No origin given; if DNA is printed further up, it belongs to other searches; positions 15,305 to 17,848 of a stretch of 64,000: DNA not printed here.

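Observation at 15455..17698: HdrL-type HdrA paralog with an inserted GltD-like NAD(P)H-binding domain adjacent to a canonical HdrA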

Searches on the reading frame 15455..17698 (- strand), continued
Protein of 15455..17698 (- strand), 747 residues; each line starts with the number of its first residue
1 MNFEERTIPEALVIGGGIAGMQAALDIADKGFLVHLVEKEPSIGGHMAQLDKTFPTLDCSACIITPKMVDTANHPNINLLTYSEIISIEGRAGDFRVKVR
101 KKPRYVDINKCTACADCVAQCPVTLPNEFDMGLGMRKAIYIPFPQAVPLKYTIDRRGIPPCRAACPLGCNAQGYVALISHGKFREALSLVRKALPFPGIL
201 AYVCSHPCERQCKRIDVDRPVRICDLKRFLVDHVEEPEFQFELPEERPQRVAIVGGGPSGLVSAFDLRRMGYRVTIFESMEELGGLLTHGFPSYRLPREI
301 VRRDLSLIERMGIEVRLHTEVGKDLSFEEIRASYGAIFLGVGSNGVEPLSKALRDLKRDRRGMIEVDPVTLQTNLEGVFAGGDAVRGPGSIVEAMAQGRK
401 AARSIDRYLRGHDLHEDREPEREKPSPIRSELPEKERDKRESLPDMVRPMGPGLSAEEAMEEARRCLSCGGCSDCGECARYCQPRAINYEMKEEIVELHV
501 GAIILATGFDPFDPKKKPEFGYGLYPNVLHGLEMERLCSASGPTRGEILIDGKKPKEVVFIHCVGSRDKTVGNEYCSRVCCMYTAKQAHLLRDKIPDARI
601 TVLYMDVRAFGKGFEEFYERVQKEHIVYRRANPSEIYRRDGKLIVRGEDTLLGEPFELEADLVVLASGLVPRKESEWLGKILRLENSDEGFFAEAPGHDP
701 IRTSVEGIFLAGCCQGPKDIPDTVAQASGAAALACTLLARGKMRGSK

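Call 61: find_encoding_contigs(protein=P0219, flank=10000, max_places=2)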
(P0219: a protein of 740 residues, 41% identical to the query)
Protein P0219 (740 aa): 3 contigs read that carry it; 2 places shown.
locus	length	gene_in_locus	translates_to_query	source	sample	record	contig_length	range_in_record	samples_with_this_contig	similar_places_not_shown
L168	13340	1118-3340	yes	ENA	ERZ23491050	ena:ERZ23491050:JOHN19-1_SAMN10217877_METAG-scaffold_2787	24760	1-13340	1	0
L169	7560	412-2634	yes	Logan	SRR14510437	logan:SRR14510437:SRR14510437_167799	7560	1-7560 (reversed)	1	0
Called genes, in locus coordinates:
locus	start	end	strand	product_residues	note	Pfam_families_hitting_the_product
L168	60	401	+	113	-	PF01022:HTH_5, PF01047:MarR, PF02082:Rrf2 (weak), PF12802:MarR_2, PF12840:HTH_20, PF13412:HTH_24, PF25212:HVO_A0114 (weak), PF01978:TrmB, +3 more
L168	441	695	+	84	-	PF01206:TusA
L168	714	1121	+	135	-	PF02662:FlpD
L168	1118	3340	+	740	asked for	PF00890:FAD_binding_2 (weak), PF07992:Pyr_redox_2 (weak), PF12831:FAD_oxidored, PF13450:NAD_binding_8 (weak), PF00037:Fer4 (weak), PF01266:DAO (weak), PF07992:Pyr_redox_2 (weak), PF13450:NAD_binding_8, +8 more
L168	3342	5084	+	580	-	PF01134:GIDA (faint), PF03486:HI0933_like (faint), PF07992:Pyr_redox_2, PF12831:FAD_oxidored (weak), PF13450:NAD_binding_8 (weak), PF00037:Fer4 (weak)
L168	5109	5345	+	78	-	-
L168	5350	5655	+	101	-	PF12838:Fer4_7 (faint), PF13484:Fer4_16 (faint), PF13746:Fer4_18 (faint), PF12797:Fer4_2 (faint), PF13237:Fer4_10, PF13183:Fer4_8, PF13187:Fer4_9 (weak), PF13534:Fer4_17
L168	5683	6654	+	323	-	PF02754:CCG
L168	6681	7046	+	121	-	PF02635:DsrE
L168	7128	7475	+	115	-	-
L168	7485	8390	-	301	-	-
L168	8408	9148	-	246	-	PF20260:PUA_4, PF04452:Methyltrans_RNA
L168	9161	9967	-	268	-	PF06750:A24_N_bact, PF01478:Peptidase_A24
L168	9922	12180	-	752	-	PF01751:Toprim, PF01131:Topoisom_bac, PF01396:Zn_ribbon_Top1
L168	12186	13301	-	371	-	PF02481:DNA_processg_A, PF17782:WHD_DprA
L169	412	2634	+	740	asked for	PF00890:FAD_binding_2 (weak), PF07992:Pyr_redox_2 (weak), PF12831:FAD_oxidored, PF13450:NAD_binding_8 (weak), PF00037:Fer4 (weak), PF01266:DAO (weak), PF07992:Pyr_redox_2 (weak), PF13450:NAD_binding_8, +8 more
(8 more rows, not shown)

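Call 68: predict_structure(alignment_id=A3)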
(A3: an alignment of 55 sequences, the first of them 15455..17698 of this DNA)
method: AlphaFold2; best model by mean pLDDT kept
length: 747 residues; sequences in the alignment: 55
mean_pLDDT: 90.7   pTM: 0.86
mean pLDDT of the five models: 90.7, 90.4, 90.3, 89.8, 89.6
residues with pLDDT >= 90: 589; 70-90: 115; 50-70: 21; < 50: 22
segments of 3 or more residues with pLDDT < 50: 1-3, 426-442
pLDDT, mean of each block of 10 residues (from residue 1): 68 98 98 98 94 87 95 98 96 96 96 96 94 94 95 93 92 97 95 91 90 87 94 81 89 97 97 97 90 89 93 96 93 97 92 93 95 97 92 95 97 84 48 42 53 90 94 95 96 96 97 93 94 93 89 94 89 83 93 95 88 86 94 95 95 95 95 93 91 85 95 92 95 95 64
secondary structure, 60 per line:
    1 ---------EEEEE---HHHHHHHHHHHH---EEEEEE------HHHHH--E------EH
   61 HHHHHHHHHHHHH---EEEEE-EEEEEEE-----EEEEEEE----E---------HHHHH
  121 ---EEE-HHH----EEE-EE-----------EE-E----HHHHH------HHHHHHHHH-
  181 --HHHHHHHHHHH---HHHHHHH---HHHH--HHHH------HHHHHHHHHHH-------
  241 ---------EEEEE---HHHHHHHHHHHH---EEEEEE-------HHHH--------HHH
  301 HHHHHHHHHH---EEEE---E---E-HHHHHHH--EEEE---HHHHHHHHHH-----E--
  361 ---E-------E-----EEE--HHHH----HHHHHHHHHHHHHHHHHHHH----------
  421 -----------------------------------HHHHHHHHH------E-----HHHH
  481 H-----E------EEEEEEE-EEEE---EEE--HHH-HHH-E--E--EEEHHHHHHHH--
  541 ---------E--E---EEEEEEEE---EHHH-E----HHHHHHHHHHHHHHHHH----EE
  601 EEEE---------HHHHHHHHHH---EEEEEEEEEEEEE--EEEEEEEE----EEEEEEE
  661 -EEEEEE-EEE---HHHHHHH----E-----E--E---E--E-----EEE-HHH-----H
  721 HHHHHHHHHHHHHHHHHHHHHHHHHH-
elements in order (helices of 4 or more, strands of 3 or more residues): E10-14 H18-29 E33-38 H45-49 H60-73 E77-81 E83-89 E95-101 H116-120 E124-126 E135-137 H160-164 H171-179 H183-193 H197-203 H207-210 H213-216 H223-233 E250-254 H258-269 E273-278 H286-289 H298-310 E314-317 H327-333 E336-339 H343-352 E378-380 H383-386 H391-410 H456-464 H477-481 E494-500 E502-505 E509-511 E528-530 H531-538 E557-564 H578-594 E599-604 H614-623 E627-639 E642-649 E654-660 E662-667 E669-671 H675-681 E708-710 H720-746
